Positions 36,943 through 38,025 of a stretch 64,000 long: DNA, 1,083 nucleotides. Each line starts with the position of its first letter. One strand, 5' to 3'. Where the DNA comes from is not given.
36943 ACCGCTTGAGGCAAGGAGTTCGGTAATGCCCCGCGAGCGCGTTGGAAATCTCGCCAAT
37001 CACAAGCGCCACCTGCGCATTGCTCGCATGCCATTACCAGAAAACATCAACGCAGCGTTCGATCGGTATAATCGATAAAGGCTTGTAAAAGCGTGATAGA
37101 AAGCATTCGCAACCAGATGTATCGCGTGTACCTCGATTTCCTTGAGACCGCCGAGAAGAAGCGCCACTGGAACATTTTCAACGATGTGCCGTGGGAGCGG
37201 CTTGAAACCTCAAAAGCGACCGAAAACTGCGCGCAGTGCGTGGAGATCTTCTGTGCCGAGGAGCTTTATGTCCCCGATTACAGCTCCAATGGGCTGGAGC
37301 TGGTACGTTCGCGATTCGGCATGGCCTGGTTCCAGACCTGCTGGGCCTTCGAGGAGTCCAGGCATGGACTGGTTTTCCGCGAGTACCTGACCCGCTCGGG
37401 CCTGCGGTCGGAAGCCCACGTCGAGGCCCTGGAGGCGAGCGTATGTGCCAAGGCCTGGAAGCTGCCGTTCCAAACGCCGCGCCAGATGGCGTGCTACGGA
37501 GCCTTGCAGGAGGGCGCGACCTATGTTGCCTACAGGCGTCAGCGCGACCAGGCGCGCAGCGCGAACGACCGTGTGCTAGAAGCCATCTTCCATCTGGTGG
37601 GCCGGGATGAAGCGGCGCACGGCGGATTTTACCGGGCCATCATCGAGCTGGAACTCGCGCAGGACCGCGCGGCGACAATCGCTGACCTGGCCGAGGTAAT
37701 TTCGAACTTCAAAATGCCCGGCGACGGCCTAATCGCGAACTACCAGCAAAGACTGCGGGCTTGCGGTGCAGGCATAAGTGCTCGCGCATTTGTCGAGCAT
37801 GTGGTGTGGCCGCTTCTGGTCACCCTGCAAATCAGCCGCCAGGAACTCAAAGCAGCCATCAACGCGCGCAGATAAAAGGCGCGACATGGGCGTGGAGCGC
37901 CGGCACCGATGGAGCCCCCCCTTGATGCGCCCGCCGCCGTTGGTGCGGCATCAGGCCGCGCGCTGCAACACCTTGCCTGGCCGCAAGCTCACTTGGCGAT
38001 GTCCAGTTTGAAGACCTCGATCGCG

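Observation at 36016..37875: Divergent RRM RNA-binding protein / acyl-ACP desaturase pair sharing a 435-bp leader region: candidate cold-adaptation module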

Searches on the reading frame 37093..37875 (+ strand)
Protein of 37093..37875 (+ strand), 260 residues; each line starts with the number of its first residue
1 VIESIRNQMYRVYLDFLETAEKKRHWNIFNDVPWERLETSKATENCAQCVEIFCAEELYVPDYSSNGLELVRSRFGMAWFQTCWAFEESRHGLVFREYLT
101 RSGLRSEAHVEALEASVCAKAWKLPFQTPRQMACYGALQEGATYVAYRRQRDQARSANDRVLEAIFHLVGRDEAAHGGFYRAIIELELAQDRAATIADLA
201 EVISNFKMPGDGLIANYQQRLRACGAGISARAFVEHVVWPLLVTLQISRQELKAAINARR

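Call 3: search_protein_families(library=pfam, proteins=[window:37093-37875:+], max_evalue=0.01)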
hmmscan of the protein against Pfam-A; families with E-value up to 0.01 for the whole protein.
window:37093-37875:+ (260 aa): 1 family
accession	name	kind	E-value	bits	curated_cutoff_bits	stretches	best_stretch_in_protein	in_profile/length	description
PF03405.20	FA_desaturase_2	-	3.2e-20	72.7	22.7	1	78-213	100-236/325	Fatty acid desaturase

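Call 7: search_protein_families(library=ncbifam, proteins=[window:37093-37875:+], max_evalue=0.01)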
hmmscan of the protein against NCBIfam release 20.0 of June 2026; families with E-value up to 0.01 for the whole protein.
window:37093-37875:+ (260 aa): 3 families
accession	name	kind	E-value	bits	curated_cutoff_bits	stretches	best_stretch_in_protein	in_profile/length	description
NF006199.0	PRK08326.1-2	equivalog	0.0057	15.7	286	1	34-109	57-133/324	R2-like ligand-binding oxidase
NF010172.0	PRK13654.1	subfamily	0.0067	15.6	391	0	151-183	112-143/361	magnesium-protoporphyrin IX monomethyl ester cyclase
TIGR02029.1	AcsF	equivalog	0.0074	15.4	192.5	0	153-191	97-136/337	magnesium-protoporphyrin IX monomethyl ester (oxidative) cyclase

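Call 8: find_homologous_proteins(query=window:37093-37875:+)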
Query window:37093-37875:+ (260 aa): 836 proteins with E <= 0.001 among 2772 candidates; the best 120 are listed.
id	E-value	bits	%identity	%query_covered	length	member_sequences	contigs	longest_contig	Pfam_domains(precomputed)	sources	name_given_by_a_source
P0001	6.3e-172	588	100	100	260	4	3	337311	PF03405.21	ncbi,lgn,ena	-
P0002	3.3e-141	487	83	99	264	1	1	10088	PF03405.21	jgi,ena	-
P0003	8.1e-141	486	82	98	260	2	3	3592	PF03405.21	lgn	-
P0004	1.3e-138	479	81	98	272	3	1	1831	PF03405.21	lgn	-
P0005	3.9e-137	474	81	98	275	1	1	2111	PF03405.21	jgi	-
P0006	4.5e-137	474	80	98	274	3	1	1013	PF03405.21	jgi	-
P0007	1.6e-136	472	79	99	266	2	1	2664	PF03405.21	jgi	jgi:acyl-[acyl-carrier-protein] desaturase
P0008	2.5e-136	471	78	98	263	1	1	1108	PF03405.21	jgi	jgi:acyl-[acyl-carrier-protein] desaturase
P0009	4.1e-136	471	81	98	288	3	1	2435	PF03405.21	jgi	-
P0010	5.0e-136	470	80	100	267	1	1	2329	PF03405.21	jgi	jgi:acyl-[acyl-carrier-protein] desaturase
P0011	8.4e-136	470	82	97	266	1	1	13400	PF03405.21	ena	-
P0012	8.8e-136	470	79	100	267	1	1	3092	PF03405.21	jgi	jgi:acyl-[acyl-carrier-protein] desaturase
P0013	1.7e-135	469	80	97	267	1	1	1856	PF03405.21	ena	-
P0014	5.3e-135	467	78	100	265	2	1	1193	PF03405.21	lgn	-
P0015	5.9e-135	467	80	98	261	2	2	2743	PF03405.21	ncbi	-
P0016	2.0e-134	465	80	97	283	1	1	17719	PF03405.21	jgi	jgi:acyl-[acyl-carrier-protein] desaturase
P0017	2.5e-134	465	79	100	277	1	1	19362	PF03405.21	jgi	jgi:acyl-[acyl-carrier-protein] desaturase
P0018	5.8e-134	464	78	100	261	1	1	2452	PF03405.21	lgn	-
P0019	1.8e-133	462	78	98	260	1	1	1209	PF03405.21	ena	-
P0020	7.5e-133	460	78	100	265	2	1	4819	PF03405.21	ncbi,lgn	-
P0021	8.2e-133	460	77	99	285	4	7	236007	PF03405.21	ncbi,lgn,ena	-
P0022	1.0e-132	459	78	98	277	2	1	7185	PF03405.21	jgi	jgi:acyl-[acyl-carrier-protein] desaturase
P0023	2.0e-132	459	80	100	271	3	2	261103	PF03405.21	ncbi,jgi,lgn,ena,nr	ncbi:MAG TPA: acyl-ACP desaturase [Candidatus Binataceae bacterium]|nr:acyl-ACP desaturase [Candidat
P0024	2.2e-132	458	79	98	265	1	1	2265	PF03405.21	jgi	jgi:acyl-[acyl-carrier-protein] desaturase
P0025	8.2e-132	457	80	100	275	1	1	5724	PF03405.21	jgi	jgi:acyl-[acyl-carrier-protein] desaturase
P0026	9.0e-132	456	77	98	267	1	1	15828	PF03405.21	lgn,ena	-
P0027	1.5e-131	456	78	100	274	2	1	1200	PF03405.21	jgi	jgi:acyl-[acyl-carrier-protein] desaturase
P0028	1.8e-131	455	76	99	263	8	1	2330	PF03405.21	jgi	jgi:acyl-[acyl-carrier-protein] desaturase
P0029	2.2e-131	455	77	99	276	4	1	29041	PF03405.21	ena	-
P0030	2.6e-131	455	75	100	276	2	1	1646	PF03405.21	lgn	-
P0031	4.4e-131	454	78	98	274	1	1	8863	PF03405.21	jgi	jgi:acyl-[acyl-carrier-protein] desaturase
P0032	4.6e-131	454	77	100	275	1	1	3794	PF03405.21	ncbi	-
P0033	5.5e-131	454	75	99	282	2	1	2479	PF03405.21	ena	-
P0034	7.3e-131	453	78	100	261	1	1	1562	PF03405.21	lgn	-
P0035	1.0e-130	453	77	99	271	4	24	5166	PF03405.21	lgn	-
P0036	1.5e-130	452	76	98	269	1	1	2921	PF03405.21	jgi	jgi:acyl-[acyl-carrier-protein] desaturase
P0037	1.5e-130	452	76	100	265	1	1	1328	PF03405.21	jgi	jgi:acyl-[acyl-carrier-protein] desaturase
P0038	1.6e-130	452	75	98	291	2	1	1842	PF03405.21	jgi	jgi:acyl-[acyl-carrier-protein] desaturase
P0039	1.8e-130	452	76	98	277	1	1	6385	PF03405.21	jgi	jgi:acyl-[acyl-carrier-protein] desaturase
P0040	2.7e-130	452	76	100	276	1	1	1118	PF03405.21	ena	-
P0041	3.6e-130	451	75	99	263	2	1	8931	PF03405.21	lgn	-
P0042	3.7e-130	451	76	98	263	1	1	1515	PF03405.21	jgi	jgi:acyl-[acyl-carrier-protein] desaturase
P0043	5.5e-130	451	76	98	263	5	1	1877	PF03405.21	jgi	-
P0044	3.7e-129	448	75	98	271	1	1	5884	PF03405.21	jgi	jgi:acyl-[acyl-carrier protein] desaturase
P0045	5.4e-129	447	75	100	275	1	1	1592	PF03405.21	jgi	jgi:acyl-[acyl-carrier protein] desaturase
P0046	5.4e-129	447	74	98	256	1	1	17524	PF03405.21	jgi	jgi:acyl-[acyl-carrier-protein] desaturase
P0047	6.3e-129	447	77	99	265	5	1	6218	PF03405.21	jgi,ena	-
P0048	6.7e-129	447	75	98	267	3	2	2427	PF03405.21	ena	-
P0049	2.1e-128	445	75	100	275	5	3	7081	PF03405.21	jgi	-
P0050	1.8e-127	442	74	99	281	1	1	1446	PF03405.21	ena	-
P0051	4.4e-127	441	75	100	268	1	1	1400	PF03405.21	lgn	-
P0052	6.0e-127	441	76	98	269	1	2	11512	PF03405.21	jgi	-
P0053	6.2e-127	441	73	98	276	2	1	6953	PF03405.21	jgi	jgi:acyl-[acyl-carrier-protein] desaturase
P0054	1.4e-126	439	77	100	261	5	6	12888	PF03405.21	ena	-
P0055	1.8e-126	439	73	99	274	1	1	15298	PF03405.21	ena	-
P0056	2.3e-126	439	73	98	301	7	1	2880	PF03405.21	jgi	-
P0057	2.3e-126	439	73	99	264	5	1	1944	PF03405.21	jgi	jgi:acyl-[acyl-carrier-protein] desaturase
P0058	2.7e-126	438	74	99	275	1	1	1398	PF03405.21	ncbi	-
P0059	3.3e-126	438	75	98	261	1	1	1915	PF03405.21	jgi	jgi:acyl-[acyl-carrier-protein] desaturase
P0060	4.7e-126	438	75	97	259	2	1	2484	PF03405.21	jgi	jgi:acyl-[acyl-carrier-protein] desaturase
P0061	5.3e-126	438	73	97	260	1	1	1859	PF03405.21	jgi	jgi:acyl-[acyl-carrier protein] desaturase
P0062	9.3e-126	437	75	98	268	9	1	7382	PF03405.21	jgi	-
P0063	1.8e-125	436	73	98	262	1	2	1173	PF03405.21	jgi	jgi:acyl-[acyl-carrier-protein] desaturase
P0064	2.6e-125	435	73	99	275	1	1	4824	PF03405.21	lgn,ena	-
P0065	2.6e-125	435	74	99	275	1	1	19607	PF03405.21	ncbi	ncbi:MAG: acyl-ACP desaturase [Candidatus Binatales bacterium]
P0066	2.6e-125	435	72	100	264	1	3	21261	PF03405.21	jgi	jgi:acyl-[acyl-carrier-protein] desaturase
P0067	3.6e-125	435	74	99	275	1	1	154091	PF03405.21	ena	-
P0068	3.7e-125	435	73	99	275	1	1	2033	PF03405.21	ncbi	-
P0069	4.0e-125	435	72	100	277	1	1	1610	PF03405.21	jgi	jgi:acyl-[acyl-carrier-protein] desaturase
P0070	4.3e-125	435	73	99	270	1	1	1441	PF03405.21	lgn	-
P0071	5.3e-125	434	73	99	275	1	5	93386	PF03405.21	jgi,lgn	-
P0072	8.3e-125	434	73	99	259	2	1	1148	PF03405.21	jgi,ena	-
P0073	2.2e-124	432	71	99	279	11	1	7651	PF03405.21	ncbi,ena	-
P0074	3.0e-124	432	70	100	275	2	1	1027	PF03405.21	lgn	-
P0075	4.2e-124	431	73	98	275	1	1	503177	PF03405.21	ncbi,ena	-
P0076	5.3e-124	431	72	99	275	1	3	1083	PF03405.21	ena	-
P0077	5.4e-124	431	74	97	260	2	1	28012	PF03405.21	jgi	jgi:acyl-[acyl-carrier protein] desaturase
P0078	9.8e-124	430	72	99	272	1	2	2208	PF03405.21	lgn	-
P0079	1.2e-123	430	72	99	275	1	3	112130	PF03405.21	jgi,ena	jgi:acyl-[acyl-carrier-protein] desaturase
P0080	1.9e-123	429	72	100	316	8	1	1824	PF03405.21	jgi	-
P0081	2.4e-123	429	72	99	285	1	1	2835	PF03405.21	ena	-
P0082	2.9e-123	429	72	99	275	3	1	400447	PF03405.21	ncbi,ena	-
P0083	3.2e-123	428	72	99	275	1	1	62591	PF03405.21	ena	-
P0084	4.7e-123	428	73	97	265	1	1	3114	PF03405.21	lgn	-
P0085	5.0e-123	428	73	98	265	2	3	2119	PF03405.21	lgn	-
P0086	5.3e-123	428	73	98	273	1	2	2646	PF03405.21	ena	-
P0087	1.1e-122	427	72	99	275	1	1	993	PF03405.21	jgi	-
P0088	2.2e-122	426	71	99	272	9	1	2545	PF03405.21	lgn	-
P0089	2.6e-122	425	72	99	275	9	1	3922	PF03405.21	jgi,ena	jgi:acyl-[acyl-carrier-protein] desaturase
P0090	3.1e-122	425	72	100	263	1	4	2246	PF03405.21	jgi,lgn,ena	-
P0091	3.5e-122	425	73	99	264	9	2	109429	PF03405.21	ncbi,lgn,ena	-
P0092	1.3e-121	423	73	98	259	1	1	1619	PF03405.21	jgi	-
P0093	1.3e-121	423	69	100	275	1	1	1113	PF03405.21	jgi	jgi:acyl-[acyl-carrier protein] desaturase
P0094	7.5e-121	421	73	99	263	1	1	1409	PF03405.21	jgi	jgi:acyl-[acyl-carrier-protein] desaturase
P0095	8.1e-121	421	73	98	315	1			PF03405.21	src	-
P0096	8.4e-121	420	71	97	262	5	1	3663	PF03405.21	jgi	-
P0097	9.0e-121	420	72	99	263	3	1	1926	PF03405.21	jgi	jgi:acyl-[acyl-carrier-protein] desaturase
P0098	1.0e-120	420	70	100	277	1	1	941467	PF03405.21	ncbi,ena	-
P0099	1.0e-120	420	70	99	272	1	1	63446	PF03405.21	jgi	jgi:acyl-[acyl-carrier-protein] desaturase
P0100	1.9e-120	419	72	97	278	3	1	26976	PF03405.21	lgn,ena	-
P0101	2.3e-120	419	72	97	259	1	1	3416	PF03405.21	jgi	jgi:acyl-[acyl-carrier-protein] desaturase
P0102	3.2e-120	419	72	98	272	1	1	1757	PF03405.21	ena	-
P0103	3.6e-120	418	71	98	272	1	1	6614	PF03405.21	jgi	jgi:acyl-[acyl-carrier-protein] desaturase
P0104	3.6e-120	418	70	97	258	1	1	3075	PF03405.21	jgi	jgi:acyl-[acyl-carrier-protein] desaturase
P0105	3.8e-120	418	71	97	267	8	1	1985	PF03405.21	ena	-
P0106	6.5e-120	418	70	97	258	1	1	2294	PF03405.21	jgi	jgi:acyl-[acyl-carrier-protein] desaturase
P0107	7.1e-120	417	70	97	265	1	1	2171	PF03405.21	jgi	jgi:acyl-[acyl-carrier-protein] desaturase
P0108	8.1e-120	417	72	96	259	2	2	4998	PF03405.21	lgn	-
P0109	1.1e-119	417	71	97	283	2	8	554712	PF03405.21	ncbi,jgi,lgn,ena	jgi:acyl-[acyl-carrier-protein] desaturase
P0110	1.6e-119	416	72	99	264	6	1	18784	PF03405.21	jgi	-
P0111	1.8e-119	416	69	99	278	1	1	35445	PF03405.21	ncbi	ncbi:MAG: acyl-ACP desaturase [Candidatus Binataceae bacterium]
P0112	2.7e-119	416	70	99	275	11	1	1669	PF03405.21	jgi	jgi:acyl-[acyl-carrier-protein] desaturase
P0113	2.8e-119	415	68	99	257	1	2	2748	PF03405.21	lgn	-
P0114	2.9e-119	415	68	100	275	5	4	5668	PF03405.21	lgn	-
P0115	3.0e-119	415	71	99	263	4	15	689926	PF03405.21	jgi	jgi:acyl-[acyl-carrier-protein] desaturase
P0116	3.1e-119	415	70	99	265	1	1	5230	PF03405.21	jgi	-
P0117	3.3e-119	415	71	100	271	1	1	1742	PF03405.21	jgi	jgi:acyl-[acyl-carrier-protein] desaturase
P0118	5.1e-119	415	71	99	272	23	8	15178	PF03405.21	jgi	jgi:acyl-[acyl-carrier-protein] desaturase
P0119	5.2e-119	415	71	97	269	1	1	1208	PF03405.21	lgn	-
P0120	8.4e-119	414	69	98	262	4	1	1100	PF03405.21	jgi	jgi:acyl-[acyl-carrier-protein] desaturase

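Call 11: find_related_loci(query=A1, collection=genome_contigs, flank=6000)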
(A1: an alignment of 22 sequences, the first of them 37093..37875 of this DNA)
Query A1 (260 aa) in genome_contigs; peptide patterns used: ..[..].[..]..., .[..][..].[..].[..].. (x = any residue, [..] = any of these).
183 stretches matched a pattern; 152 encode a relative of the query (tblastn E <= 1e-3); the best 80 are kept; 80 distinct loci.
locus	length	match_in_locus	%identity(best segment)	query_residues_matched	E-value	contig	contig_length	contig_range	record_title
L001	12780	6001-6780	80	1-260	2e-139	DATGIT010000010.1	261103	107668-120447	MAG TPA_asm: Candidatus Binataceae bacterium isolate SMAG_U9814 k141_1404724, whole genome shotgun sequence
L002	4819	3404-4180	78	1-259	6e-141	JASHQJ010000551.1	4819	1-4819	MAG: Candidatus Binataceae bacterium isolate JOPF072 JOPF_AWAY_contig_1476193, whole genome shotgun sequence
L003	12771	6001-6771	77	3-259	1e-138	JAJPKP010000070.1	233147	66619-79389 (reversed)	MAG: Proteobacteria bacterium isolate Centralia_MAG_89 k107_17109331, whole genome shotgun sequence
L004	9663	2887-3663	75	1-259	1e-134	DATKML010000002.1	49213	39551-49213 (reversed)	MAG TPA_asm: Candidatus Binataceae bacterium isolate SMAG_U14710 k141_1169010, whole genome shotgun sequence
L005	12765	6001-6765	73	1-255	1e-130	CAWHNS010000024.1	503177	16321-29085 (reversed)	MAG: uncultured delta proteobacterium isolate MFD09222.bin.2.29 genome assembly, contig: contig_97074, whole genome shot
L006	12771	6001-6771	72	1-257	2e-129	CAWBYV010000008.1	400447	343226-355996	MAG: uncultured delta proteobacterium isolate MFD03044.bin.2.84 genome assembly, contig: contig_3772, whole genome shotg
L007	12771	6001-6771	72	1-257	8e-127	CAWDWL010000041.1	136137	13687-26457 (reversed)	MAG: uncultured proteobacterium isolate MFD05705.bin.1.215 genome assembly, contig: contig_73128, whole genome shotgun s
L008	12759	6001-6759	72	1-253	7e-127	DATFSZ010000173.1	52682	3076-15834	MAG TPA_asm: Candidatus Binataceae bacterium isolate SMAG_U9397 k141_2532811, whole genome shotgun sequence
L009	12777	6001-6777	70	1-259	8e-127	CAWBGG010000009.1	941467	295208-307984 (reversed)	MAG: uncultured delta proteobacterium isolate MFD09222.bin.1.50 genome assembly, contig: contig_93723, whole genome shot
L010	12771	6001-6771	71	1-257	2e-126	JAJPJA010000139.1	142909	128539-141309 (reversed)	MAG: Proteobacteria bacterium isolate Centralia_MAG_399 k107_8749232, whole genome shotgun sequence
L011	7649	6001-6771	69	1-257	3e-126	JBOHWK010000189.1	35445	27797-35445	MAG: Candidatus Binataceae bacterium isolate TC-S_metabat2.bin.46 k127_233058, whole genome shotgun sequence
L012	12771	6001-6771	72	1-257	5e-126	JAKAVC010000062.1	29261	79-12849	MAG: Deltaproteobacteria bacterium isolate YP3.bin70 NODE_1904_length_29261_cov_2.5553, whole genome shotgun sequence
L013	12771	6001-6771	69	1-257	6e-124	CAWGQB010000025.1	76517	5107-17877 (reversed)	MAG: uncultured proteobacterium isolate MFD04463.bin.2.159 genome assembly, contig: contig_69311, whole genome shotgun s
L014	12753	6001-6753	71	1-251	2e-123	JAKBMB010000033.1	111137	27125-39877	MAG: Deltaproteobacteria bacterium isolate FK3.bin127 NODE_245_length_111137_cov_3.476038, whole genome shotgun sequence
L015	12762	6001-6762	71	4-257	3e-123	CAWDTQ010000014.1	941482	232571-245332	MAG: uncultured delta proteobacterium isolate MFD05377.bin.2.158 genome assembly, contig: contig_70093, whole genome sho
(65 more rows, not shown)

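Call 24: search_solved_structures(query=A1, max_evalue=1, show_alignments=2)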
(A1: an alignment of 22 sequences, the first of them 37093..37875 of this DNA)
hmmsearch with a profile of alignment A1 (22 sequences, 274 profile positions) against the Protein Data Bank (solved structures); distinct sequences matched with E-value up to 1: 11.
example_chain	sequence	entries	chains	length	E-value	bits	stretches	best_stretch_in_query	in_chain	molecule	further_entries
2uw1_A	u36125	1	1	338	1.6e-08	37.5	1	78-211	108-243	PLASTID DELTA4 MULTIFUNCTIONAL ACYL-ACYL CARRIER PROTEIN DESATURASE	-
2uw1_B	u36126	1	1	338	1.8e-08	37.3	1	78-211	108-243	PLASTID DELTA4 MULTIFUNCTIONAL ACYL-ACYL CARRIER PROTEIN DESATURASE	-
1afr_A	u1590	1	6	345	2.9e-08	36.6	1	78-211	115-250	DELTA9 STEAROYL-ACYL CARRIER PROTEIN DESATURASE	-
1oq4_A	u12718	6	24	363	3.3e-08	36.5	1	78-211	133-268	Acyl-[acyl-carrier protein] desaturase | ACYL-[ACYL-CARRIER-PROTEIN] DESATURASE, CHLOROPLASTIC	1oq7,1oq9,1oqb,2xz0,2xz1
4v0j_A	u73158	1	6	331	5.8e-08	35.7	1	78-211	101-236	ACYL-[ACYL-CARRIER-PROTEIN] DESATURASE, CHLOROPLASTIC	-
1za0_A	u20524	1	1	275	2.3e-07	33.7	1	82-243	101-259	POSSIBLE ACYL-[ACYL-CARRIER PROTEIN] DESATURASE DESA2 (ACYL-[ACP] DESATURASE) (STEAROYL-AC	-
2j2f_A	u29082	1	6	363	3.6e-07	33.1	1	78-211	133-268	ACYL-[ACYL-CARRIER-PROTEIN] DESATURASE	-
7pp7_A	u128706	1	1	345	1.4e-06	31.1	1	78-209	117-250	Acyl-[acyl-carrier-protein] 6-desaturase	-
7t63_A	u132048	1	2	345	3.3e-05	26.6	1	78-210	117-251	DESATURASE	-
3ee4_A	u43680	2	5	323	0.56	12.7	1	33-105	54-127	Probable ribonucleoside-diphosphate reductase | R2-LIKE LIGAND BINDING OXIDASE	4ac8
7qbp_A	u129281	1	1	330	0.99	11.9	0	44-107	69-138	R2-like ligand binding oxidase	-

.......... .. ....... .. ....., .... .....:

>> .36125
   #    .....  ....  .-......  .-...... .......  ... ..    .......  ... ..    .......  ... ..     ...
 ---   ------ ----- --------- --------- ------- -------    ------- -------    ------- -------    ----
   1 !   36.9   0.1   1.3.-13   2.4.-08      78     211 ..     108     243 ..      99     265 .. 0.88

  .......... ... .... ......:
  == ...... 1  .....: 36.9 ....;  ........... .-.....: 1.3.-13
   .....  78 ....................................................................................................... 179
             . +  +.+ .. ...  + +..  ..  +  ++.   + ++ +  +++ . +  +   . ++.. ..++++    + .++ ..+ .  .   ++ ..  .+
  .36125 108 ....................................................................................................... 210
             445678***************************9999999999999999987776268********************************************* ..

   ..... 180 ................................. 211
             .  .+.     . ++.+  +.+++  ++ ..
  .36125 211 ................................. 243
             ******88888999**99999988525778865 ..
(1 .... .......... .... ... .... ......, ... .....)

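Call 47: find_encoding_contigs(protein=P0002, flank=4000, max_places=2)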
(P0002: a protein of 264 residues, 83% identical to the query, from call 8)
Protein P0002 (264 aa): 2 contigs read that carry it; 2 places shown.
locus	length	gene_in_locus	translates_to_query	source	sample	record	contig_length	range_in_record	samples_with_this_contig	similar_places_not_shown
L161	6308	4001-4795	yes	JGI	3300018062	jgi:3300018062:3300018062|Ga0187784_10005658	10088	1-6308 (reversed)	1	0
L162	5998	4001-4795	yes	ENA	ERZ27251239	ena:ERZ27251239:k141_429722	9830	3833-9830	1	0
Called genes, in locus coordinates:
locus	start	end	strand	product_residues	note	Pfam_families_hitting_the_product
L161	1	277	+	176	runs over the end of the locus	PF01451:LMWPc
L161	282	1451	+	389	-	PF01758:SBF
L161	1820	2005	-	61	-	PF01527:HTH_Tnp_1, PF13384:HTH_23, PF13551:HTH_29 (weak), PF13518:HTH_28 (weak)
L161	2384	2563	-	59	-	-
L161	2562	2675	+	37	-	-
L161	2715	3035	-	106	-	PF00076:RRM_1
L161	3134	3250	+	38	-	-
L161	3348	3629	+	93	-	PF00076:RRM_1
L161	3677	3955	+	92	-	-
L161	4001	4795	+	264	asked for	PF03405:FA_desaturase_2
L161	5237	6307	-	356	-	PF13565:HTH_32, PF13683:rve_3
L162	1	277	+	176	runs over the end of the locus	PF01451:LMWPc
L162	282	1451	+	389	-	PF01758:SBF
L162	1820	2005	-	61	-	PF01527:HTH_Tnp_1, PF13384:HTH_23, PF13551:HTH_29 (weak), PF13518:HTH_28 (weak)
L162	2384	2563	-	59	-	-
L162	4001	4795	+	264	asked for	PF03405:FA_desaturase_2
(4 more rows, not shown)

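Call 48: find_encoding_contigs(protein=P0011, flank=4000, max_places=2)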
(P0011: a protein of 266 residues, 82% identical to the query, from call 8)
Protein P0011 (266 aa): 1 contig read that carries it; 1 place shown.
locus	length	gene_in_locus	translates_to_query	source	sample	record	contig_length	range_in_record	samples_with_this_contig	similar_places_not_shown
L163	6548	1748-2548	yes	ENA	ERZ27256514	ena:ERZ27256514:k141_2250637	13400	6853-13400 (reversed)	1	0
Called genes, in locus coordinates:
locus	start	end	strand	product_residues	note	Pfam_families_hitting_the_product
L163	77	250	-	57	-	-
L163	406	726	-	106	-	PF00076:RRM_1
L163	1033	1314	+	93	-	PF00076:RRM_1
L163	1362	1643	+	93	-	-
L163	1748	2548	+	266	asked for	PF03405:FA_desaturase_2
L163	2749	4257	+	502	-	PF04909:Amidohydro_2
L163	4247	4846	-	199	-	-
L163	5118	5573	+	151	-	PF00034:Cytochrom_C (faint)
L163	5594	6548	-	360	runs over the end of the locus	PF00296:Bac_luciferase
